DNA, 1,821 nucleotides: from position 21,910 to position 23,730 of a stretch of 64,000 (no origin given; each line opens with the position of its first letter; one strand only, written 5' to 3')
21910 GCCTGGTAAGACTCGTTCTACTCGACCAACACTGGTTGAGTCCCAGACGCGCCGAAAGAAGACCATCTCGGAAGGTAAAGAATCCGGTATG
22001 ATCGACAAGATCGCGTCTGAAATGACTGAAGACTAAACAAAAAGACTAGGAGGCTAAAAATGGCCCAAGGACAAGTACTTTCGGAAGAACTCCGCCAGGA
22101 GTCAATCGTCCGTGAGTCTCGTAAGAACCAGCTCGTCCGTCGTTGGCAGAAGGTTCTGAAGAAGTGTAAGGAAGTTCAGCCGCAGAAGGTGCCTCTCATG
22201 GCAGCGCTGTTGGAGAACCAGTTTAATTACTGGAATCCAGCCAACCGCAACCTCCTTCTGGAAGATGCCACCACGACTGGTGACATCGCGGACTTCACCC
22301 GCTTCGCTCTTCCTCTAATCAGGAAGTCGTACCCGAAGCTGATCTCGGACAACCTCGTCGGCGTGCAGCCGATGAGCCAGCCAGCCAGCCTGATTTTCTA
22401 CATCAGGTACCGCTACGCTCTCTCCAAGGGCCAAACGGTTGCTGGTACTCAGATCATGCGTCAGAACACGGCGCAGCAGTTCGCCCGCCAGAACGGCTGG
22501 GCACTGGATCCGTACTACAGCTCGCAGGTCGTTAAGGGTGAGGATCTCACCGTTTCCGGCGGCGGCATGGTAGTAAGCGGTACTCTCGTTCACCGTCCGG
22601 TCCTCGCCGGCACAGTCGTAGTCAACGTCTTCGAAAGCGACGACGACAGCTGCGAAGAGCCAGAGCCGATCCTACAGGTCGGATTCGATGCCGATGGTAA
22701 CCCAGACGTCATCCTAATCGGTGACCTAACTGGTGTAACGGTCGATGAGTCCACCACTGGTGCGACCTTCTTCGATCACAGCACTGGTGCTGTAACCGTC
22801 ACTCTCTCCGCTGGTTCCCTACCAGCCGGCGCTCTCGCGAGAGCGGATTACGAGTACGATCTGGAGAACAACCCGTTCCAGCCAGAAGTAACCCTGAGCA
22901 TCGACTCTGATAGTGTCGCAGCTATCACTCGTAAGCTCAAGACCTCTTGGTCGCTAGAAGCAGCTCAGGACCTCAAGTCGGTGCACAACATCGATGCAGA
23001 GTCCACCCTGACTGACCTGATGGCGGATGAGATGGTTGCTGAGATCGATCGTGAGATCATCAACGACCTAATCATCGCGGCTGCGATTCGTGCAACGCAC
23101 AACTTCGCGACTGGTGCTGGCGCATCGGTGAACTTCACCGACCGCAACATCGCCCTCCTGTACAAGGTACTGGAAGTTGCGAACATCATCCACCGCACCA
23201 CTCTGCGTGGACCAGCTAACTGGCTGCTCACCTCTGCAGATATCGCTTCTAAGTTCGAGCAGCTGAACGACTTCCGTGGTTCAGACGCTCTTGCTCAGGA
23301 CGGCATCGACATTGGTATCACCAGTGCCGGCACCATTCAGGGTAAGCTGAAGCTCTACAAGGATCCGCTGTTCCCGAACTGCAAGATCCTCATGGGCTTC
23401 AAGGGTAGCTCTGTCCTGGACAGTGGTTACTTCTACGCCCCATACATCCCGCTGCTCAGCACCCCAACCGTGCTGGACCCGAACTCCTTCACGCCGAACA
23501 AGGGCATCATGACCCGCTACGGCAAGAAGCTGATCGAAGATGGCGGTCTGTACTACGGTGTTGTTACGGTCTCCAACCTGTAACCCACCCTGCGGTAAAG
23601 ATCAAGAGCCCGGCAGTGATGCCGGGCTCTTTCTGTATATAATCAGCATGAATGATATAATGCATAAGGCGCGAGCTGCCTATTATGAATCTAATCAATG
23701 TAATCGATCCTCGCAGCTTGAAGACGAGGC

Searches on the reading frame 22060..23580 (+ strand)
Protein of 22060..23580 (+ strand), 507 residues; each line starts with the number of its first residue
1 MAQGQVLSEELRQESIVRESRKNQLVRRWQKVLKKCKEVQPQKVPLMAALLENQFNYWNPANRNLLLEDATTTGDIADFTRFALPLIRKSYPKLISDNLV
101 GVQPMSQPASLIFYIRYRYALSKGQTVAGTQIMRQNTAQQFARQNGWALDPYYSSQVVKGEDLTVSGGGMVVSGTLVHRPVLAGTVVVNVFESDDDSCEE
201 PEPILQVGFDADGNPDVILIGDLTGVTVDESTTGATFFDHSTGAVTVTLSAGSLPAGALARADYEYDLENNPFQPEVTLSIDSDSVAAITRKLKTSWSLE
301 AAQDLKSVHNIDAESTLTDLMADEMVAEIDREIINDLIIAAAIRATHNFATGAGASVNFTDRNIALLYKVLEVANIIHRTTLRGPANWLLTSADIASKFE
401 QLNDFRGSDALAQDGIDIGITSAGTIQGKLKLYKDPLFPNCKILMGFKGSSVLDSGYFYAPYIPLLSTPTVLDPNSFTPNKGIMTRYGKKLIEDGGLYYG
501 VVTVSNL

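Call 17: search_protein_families(library=pfam, proteins=[window:22060-23580:+], max_evalue=0.001)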
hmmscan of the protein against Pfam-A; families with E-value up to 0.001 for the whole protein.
window:22060-23580:+ (507 aa): 1 family
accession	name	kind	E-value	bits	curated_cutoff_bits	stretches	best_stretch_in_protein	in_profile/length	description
PF07068.17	Gp23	-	1.8e-78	265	24.4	1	76-488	1-347/376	Major capsid protein Gp23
